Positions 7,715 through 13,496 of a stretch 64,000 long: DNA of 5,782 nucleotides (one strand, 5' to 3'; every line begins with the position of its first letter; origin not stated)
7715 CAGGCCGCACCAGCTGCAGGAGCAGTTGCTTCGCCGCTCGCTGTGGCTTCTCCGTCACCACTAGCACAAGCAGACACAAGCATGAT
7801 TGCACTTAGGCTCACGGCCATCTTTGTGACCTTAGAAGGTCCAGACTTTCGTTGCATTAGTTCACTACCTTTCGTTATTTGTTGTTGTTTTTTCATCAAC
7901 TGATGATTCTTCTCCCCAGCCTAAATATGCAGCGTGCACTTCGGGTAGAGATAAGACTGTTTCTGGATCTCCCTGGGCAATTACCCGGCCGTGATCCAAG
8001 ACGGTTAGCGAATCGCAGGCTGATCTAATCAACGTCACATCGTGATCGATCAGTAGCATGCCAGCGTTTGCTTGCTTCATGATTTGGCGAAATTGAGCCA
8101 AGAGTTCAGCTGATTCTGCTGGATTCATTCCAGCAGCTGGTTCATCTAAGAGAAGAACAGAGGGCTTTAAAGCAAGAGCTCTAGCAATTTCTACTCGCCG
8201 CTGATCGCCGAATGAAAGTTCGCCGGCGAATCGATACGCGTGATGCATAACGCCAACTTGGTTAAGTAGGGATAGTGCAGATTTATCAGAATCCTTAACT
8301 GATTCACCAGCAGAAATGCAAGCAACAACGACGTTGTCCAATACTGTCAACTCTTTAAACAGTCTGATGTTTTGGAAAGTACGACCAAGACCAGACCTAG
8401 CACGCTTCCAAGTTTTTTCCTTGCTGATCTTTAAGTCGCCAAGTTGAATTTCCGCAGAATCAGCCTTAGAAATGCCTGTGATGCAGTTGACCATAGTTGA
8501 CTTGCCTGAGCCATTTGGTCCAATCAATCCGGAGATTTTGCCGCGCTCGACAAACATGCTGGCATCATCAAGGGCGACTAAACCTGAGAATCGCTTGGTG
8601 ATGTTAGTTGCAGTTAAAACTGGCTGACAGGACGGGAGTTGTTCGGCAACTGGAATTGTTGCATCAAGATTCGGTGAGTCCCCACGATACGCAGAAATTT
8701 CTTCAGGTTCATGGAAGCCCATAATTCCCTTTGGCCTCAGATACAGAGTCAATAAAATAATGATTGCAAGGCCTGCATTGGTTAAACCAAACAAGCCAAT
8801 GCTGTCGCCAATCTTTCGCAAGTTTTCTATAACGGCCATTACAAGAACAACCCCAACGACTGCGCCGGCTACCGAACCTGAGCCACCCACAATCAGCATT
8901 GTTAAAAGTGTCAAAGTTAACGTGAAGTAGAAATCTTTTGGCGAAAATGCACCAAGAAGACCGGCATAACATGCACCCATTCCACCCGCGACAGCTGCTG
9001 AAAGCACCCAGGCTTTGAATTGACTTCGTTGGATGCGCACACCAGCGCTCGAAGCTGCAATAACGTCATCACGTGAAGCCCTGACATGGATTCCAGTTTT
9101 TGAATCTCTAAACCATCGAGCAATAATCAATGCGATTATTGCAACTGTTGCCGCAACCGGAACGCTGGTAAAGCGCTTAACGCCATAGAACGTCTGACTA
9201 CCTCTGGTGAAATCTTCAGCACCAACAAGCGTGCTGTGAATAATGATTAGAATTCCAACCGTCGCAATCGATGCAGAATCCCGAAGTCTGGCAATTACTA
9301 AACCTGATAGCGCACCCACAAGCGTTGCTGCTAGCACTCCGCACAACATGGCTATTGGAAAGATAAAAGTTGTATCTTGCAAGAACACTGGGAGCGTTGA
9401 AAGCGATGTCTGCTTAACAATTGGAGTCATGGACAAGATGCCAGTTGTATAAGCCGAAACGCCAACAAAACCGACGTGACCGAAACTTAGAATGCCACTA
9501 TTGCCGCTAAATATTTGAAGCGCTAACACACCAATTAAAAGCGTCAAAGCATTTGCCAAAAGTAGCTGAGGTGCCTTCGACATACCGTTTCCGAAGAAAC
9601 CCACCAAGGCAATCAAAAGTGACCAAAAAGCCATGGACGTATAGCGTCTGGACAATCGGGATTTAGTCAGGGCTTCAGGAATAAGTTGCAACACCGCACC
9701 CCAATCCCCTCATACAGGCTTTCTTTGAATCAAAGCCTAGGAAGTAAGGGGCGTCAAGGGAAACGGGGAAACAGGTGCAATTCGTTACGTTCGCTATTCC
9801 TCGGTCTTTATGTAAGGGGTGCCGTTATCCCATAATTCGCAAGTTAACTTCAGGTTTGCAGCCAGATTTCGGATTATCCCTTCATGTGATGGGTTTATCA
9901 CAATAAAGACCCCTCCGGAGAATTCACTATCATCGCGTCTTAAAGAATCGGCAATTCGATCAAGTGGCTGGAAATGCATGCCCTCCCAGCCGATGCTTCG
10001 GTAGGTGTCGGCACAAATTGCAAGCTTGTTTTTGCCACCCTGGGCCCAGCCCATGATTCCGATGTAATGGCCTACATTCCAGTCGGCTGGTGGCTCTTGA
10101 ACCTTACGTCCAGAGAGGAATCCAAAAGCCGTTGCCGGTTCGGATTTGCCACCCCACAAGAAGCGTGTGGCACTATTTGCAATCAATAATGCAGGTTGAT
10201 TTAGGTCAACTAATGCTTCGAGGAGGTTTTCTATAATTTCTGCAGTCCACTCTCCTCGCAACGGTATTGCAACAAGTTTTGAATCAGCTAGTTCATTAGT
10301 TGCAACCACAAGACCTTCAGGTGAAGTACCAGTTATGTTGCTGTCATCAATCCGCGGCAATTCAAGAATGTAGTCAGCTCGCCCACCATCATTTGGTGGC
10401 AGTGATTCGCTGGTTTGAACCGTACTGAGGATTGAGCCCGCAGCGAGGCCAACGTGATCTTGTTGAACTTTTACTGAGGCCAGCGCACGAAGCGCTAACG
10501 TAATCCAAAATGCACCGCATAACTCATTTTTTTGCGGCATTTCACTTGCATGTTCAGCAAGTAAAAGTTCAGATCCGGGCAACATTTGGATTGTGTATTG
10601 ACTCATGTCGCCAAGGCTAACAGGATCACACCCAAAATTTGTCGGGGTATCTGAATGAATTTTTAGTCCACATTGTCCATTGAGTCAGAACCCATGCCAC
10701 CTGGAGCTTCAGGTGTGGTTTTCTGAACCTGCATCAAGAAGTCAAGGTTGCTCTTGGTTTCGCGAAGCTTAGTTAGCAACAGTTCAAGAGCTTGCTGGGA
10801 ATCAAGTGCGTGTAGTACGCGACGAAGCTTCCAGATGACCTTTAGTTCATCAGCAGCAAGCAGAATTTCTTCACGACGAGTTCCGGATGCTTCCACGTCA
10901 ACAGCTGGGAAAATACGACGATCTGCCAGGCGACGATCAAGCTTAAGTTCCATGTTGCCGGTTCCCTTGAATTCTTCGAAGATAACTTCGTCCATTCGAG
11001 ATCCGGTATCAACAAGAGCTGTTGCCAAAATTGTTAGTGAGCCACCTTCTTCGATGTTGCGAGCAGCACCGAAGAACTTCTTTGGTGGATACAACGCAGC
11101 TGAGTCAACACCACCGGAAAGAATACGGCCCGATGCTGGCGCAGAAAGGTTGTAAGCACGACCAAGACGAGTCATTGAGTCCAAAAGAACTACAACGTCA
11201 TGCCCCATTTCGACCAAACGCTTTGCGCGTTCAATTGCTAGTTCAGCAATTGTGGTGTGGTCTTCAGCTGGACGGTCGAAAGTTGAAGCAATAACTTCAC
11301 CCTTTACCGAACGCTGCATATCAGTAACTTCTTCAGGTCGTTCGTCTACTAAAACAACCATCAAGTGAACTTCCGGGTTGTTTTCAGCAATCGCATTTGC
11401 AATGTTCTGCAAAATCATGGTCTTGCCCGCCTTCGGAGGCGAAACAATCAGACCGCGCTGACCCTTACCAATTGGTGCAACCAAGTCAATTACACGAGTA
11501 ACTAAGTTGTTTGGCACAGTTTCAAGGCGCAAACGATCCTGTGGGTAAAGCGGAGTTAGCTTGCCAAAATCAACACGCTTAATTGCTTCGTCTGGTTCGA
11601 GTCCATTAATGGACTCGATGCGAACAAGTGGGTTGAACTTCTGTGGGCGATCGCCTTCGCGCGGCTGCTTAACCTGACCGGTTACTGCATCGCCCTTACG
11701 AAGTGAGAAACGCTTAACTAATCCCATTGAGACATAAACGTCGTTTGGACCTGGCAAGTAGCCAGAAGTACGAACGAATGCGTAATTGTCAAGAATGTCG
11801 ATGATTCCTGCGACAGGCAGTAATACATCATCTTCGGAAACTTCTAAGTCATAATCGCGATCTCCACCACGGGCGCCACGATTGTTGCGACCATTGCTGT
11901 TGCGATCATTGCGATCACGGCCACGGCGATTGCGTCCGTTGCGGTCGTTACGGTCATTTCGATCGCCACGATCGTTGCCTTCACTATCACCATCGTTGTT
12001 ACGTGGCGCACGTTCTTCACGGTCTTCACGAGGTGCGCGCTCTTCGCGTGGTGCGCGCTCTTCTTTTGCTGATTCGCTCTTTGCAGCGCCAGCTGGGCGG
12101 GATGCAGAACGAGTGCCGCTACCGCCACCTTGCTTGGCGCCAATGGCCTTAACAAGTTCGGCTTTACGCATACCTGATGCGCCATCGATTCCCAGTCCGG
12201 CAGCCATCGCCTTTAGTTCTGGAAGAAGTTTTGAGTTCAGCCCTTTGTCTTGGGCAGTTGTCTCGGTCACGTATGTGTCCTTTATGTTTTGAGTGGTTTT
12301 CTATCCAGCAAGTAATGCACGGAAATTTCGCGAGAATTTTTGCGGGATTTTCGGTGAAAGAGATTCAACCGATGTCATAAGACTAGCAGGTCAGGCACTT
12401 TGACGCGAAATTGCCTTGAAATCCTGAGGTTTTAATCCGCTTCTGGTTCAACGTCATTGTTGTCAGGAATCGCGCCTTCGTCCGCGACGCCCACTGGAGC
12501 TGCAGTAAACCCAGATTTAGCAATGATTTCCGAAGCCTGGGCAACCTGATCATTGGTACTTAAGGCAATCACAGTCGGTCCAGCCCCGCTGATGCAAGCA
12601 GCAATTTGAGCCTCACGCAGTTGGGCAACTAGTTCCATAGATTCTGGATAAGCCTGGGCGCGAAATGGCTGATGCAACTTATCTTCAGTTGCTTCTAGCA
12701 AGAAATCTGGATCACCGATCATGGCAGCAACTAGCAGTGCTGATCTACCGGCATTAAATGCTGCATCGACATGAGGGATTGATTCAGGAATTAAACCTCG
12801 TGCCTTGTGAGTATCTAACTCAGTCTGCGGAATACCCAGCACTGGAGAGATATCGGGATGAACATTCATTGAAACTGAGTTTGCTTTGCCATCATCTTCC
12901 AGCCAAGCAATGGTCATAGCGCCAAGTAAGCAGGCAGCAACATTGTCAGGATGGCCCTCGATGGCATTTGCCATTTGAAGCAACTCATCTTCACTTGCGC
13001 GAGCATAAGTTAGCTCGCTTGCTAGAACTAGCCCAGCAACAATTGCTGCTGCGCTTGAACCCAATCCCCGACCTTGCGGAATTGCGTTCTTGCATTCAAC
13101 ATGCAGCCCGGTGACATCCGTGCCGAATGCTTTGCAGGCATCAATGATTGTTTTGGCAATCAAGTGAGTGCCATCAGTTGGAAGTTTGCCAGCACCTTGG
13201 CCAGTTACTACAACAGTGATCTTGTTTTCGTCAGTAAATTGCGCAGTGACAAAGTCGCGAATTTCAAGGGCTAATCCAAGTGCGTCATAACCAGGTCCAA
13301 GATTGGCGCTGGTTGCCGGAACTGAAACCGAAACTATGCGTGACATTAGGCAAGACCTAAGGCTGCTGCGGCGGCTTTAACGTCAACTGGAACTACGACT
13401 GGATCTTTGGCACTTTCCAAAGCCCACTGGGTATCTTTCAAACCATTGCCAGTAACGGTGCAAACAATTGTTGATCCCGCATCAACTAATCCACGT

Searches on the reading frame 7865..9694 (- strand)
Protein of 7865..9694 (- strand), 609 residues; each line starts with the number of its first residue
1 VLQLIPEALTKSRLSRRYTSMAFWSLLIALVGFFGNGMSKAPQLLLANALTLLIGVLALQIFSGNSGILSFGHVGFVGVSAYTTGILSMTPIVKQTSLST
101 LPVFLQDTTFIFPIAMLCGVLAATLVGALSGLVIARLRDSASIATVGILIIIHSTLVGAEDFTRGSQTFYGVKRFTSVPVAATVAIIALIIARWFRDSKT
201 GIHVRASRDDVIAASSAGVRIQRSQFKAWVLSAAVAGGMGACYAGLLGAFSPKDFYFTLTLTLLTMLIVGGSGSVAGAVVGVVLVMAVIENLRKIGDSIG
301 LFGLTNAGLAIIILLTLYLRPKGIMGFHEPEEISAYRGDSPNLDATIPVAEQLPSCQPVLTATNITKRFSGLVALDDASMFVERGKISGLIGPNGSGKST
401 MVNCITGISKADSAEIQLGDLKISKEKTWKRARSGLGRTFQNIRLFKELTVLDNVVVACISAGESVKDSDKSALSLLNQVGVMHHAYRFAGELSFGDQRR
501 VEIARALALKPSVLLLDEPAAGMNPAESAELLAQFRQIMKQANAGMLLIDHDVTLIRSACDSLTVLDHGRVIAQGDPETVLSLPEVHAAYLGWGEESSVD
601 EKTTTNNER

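Call 25: search_protein_families(library=pfam, proteins=[window:7865-9694:-])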
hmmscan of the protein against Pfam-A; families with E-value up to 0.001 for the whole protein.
window:7865-9694:- (609 aa): 4 families
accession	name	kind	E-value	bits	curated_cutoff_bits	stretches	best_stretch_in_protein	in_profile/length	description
PF00005.33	ABC_tran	-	1.9e-30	106.7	25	1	375-520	1-136/137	ABC transporter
PF02653.21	BPD_transp_2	-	7.9e-27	94.5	26.8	1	45-290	5-244/269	Branched-chain amino acid transport system / permease component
PF13304.12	AAA_21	-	1.7e-07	32.1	27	0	388-439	2-52/304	AAA domain, putative AbiEii toxin, Type IV TA system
PF12399.14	BCA_ABC_TP_C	-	0.00075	19.5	25.5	0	570-592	1-23/27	Branched-chain amino acid ATP-binding cassette transporter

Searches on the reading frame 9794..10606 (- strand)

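Call 25: search_protein_families(library=pfam, proteins=[window:9794-10606:-])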
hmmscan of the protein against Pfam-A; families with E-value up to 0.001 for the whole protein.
window:9794-10606:- (270 aa): 1 family
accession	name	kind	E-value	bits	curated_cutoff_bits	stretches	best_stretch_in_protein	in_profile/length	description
PF21819.3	DUF6885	-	1.5e-67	227.8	27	1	9-260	1-251/251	Family of unknown function (DUF6885)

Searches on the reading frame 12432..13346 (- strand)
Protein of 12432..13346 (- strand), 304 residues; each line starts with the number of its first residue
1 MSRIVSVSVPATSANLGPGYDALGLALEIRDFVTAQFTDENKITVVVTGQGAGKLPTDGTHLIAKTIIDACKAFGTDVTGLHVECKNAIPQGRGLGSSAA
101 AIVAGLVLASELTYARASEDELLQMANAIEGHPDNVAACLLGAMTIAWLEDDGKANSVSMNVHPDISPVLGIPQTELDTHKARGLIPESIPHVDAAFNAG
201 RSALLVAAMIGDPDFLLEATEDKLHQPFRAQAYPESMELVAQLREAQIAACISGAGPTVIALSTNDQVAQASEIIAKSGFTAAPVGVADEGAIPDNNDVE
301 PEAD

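Call 25: search_protein_families(library=pfam, proteins=[window:12432-13346:-])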
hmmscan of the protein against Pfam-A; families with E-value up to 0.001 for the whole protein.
window:12432-13346:- (304 aa): 3 families
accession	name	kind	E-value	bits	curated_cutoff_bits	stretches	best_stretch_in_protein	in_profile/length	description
PF00288.32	GHMP_kinases_N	-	2.5e-17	63.3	22.3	1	63-142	3-86/87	GHMP kinases N terminal domain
PF08544.19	GHMP_kinases_C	-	1.6e-08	35.3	21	1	219-277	22-81/85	GHMP kinases C terminal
PF22700.2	MVD-like_N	-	7.4e-05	22.9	27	1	65-128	66-130/157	Diphosphomevalonate decarboxylase-like N-terminal domain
